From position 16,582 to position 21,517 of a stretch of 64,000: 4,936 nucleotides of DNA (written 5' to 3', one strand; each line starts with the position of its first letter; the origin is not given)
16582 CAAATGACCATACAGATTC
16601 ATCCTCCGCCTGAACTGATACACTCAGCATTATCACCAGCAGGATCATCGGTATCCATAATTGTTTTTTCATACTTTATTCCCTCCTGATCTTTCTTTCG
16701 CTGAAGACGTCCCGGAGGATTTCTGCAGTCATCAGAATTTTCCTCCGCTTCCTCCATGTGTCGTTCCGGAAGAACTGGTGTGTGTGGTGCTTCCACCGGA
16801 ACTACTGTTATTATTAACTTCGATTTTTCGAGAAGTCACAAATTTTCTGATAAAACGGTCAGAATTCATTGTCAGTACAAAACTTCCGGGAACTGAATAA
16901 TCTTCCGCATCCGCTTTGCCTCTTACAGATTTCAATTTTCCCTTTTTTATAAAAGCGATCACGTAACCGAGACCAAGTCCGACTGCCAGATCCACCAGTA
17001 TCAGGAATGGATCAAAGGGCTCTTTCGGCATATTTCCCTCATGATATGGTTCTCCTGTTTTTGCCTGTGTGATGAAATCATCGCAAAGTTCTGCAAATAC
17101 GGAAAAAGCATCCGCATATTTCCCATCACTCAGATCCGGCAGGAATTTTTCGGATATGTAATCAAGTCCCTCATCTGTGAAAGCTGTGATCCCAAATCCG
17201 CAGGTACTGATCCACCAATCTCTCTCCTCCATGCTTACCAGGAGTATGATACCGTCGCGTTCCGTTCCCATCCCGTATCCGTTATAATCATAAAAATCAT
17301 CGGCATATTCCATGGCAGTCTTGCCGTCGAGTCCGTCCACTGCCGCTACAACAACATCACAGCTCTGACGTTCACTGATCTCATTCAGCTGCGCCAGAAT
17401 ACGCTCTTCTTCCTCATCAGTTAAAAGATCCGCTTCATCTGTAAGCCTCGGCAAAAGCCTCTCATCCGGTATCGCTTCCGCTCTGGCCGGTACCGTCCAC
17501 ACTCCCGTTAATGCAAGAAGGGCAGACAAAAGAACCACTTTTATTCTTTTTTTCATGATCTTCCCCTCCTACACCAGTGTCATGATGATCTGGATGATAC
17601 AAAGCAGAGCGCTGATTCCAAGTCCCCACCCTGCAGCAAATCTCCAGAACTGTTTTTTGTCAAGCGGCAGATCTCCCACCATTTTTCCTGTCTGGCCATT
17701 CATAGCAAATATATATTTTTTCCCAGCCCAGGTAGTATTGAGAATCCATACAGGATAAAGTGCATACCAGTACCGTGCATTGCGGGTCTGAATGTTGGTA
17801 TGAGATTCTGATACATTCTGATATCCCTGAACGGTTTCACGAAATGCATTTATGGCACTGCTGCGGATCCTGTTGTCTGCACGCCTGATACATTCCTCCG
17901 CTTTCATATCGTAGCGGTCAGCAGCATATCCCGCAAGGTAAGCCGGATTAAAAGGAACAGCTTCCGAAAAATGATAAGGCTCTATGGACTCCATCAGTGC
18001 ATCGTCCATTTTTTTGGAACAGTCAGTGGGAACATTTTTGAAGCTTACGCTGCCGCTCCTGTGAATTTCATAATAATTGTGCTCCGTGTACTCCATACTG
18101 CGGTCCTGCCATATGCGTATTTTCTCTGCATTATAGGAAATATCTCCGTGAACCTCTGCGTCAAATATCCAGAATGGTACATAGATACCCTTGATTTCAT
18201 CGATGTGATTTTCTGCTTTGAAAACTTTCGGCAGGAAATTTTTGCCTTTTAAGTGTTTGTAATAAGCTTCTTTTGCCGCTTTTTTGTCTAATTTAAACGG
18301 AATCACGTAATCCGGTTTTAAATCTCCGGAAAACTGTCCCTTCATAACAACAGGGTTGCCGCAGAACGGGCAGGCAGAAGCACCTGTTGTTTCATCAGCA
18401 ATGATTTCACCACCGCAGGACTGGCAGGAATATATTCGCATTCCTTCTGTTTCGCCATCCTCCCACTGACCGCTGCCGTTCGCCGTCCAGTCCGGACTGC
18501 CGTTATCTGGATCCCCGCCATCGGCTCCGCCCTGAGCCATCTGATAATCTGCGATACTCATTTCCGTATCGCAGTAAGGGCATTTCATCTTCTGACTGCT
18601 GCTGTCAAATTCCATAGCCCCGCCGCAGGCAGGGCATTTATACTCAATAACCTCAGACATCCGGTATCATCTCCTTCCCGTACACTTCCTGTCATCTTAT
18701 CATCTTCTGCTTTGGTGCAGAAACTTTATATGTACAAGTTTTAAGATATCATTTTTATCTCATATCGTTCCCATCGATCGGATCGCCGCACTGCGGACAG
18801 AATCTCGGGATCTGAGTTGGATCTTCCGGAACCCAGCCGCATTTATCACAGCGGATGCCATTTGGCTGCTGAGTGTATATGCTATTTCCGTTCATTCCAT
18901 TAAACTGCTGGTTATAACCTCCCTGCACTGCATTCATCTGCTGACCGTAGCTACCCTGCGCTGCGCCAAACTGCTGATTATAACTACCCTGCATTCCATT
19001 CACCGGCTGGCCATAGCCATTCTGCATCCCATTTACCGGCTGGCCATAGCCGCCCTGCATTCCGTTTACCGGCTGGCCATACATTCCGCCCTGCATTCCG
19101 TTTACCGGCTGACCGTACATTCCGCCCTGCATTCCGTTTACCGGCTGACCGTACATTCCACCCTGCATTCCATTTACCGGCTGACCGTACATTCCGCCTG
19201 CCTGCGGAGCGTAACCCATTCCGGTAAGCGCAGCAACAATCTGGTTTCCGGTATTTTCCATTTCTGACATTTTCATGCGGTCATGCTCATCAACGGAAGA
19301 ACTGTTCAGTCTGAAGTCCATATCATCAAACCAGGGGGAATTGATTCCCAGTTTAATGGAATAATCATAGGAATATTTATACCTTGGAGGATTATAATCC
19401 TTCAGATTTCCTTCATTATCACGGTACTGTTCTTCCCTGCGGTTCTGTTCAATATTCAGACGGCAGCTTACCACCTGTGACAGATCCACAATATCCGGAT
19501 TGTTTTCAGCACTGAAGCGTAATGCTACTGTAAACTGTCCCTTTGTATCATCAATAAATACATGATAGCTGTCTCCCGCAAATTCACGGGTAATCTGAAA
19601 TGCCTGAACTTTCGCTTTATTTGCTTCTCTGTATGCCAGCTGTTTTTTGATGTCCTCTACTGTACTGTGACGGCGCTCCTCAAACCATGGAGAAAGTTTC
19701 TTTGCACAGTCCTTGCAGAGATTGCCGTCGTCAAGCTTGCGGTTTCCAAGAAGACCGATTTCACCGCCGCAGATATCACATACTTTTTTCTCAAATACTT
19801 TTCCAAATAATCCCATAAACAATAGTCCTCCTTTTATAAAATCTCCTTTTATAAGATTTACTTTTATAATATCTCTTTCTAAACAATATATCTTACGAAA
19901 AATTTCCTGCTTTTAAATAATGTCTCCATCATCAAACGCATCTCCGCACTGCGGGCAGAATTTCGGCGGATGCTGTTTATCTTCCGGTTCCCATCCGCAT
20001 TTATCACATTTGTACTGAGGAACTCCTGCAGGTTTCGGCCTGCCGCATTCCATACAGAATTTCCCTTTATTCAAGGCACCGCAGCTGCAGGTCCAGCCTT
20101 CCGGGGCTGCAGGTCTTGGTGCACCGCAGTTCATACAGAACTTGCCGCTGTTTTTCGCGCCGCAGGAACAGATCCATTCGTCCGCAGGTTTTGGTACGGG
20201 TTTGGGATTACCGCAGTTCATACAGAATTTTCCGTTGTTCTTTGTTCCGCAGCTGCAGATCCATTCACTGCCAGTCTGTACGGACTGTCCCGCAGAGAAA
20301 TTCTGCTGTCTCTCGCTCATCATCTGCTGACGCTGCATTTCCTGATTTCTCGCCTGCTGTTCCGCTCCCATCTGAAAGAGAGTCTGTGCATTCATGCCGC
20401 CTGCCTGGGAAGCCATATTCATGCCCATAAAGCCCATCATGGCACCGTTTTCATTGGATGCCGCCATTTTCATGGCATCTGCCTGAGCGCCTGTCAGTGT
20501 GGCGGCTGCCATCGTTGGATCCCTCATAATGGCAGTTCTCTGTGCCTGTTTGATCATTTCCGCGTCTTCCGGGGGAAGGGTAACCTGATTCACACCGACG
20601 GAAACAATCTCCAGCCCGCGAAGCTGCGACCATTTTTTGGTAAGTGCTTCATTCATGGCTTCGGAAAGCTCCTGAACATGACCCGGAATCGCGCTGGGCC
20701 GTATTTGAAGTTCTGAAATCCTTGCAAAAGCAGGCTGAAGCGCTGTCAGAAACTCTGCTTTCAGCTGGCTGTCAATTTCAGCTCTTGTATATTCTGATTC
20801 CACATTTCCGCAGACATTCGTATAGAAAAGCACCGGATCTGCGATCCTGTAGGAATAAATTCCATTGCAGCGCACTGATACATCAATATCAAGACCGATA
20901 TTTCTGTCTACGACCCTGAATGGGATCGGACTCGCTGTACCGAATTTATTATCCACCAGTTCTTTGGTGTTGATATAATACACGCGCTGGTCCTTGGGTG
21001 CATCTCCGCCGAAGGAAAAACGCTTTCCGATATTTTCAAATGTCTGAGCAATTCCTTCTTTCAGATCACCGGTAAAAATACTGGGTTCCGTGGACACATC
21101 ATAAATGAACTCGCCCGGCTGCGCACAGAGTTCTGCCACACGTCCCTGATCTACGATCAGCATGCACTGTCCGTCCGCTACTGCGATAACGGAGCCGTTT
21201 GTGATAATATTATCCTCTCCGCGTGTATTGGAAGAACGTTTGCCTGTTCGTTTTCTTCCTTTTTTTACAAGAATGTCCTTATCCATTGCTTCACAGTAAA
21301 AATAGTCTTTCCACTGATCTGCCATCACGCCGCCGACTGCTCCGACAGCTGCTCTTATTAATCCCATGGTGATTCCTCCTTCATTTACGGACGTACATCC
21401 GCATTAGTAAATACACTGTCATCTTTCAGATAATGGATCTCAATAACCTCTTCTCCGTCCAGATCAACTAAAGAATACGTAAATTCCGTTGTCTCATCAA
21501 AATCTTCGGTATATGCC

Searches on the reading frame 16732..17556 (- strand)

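Call 114: search_protein_families(library=pfam, proteins=[window:16732-17556:-], max_evalue=0.001)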
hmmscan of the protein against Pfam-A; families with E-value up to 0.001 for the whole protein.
window:16732-17556:- (274 aa): 1 family
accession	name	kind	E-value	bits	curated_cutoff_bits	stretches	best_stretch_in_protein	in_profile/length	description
PF04536.20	TPM_phosphatase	-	2.6e-30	105.5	22.1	1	39-160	2-124/125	TPM domain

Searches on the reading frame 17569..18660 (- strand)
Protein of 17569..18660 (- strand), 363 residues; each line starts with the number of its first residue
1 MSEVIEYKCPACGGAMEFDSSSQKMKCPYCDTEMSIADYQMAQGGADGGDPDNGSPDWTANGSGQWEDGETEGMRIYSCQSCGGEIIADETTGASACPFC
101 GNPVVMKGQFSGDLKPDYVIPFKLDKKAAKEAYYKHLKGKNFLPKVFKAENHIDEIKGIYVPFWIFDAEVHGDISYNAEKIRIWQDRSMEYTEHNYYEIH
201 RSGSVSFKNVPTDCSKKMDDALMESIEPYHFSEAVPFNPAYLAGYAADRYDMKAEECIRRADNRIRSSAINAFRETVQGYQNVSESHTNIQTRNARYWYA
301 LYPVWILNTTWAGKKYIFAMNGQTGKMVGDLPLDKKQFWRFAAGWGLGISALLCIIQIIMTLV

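Call 114: search_protein_families(library=pfam, proteins=[window:17569-18660:-], max_evalue=0.001)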
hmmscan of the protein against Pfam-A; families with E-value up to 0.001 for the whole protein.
window:17569-18660:- (363 aa): 6 families
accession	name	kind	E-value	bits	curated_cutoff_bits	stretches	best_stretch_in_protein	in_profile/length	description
PF07754.17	HVO_2753_ZBP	-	2e-05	24.7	33.2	1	79-119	1-41/46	Small zinc finger protein HVO_2753-like, Zn-binding pocket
PF08271.17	Zn_Ribbon_TF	-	4.9e-05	23.2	29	0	7-30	1-25/43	TFIIB zinc-binding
PF09723.15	Zn_ribbon_8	-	0.0003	21.2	34.4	0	6-32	5-34/41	Zinc ribbon domain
PF07295.17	DUF1451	-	0.00077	20.1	26.1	0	62-102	99-139/146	Zinc-ribbon containing domain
PF23145.1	Zf_2nd_IFT121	-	0.00078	19.5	25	0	75-104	15-44/45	IFT121, second zinc finger domain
PF12773.13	DZR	-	0.00092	19.8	27.3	0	78-110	14-40/45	Double zinc ribbon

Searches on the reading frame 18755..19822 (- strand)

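Call 114: search_protein_families(library=pfam, proteins=[window:18755-19822:-], max_evalue=0.001)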
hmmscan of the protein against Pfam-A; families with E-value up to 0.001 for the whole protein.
window:18755-19822:- (355 aa): 1 family
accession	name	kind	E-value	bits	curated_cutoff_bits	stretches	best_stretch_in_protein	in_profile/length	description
PF14471.11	DUF4428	-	3.5e-18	65.7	27.8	1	15-61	2-51/51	Domain of unknown function (DUF4428)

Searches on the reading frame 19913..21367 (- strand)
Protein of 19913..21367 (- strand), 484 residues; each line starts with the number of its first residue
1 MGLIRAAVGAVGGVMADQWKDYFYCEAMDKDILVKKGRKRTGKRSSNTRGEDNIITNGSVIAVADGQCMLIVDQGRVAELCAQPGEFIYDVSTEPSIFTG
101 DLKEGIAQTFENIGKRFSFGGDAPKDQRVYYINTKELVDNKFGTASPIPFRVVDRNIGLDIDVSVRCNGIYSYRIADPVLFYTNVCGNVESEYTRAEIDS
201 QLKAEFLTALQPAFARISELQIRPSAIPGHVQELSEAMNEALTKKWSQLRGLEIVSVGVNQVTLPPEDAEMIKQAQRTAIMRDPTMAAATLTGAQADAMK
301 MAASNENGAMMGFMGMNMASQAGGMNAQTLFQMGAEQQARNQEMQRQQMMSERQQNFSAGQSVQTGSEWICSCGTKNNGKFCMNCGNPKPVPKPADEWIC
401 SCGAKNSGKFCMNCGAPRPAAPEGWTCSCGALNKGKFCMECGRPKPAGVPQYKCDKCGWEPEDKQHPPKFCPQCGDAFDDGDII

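Call 114: search_protein_families(library=pfam, proteins=[window:19913-21367:-], max_evalue=0.001)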
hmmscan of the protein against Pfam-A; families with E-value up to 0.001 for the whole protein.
window:19913-21367:- (484 aa): 2 families
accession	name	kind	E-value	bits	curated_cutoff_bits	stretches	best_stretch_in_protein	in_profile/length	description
PF13421.11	Band_7_1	-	1.1e-22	81.1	24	1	52-276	8-207/211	SPFH domain-Band 7 family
PF01145.31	Band_7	-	3.7e-06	27.5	23.6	1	163-288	58-166/176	SPFH domain / Band 7 family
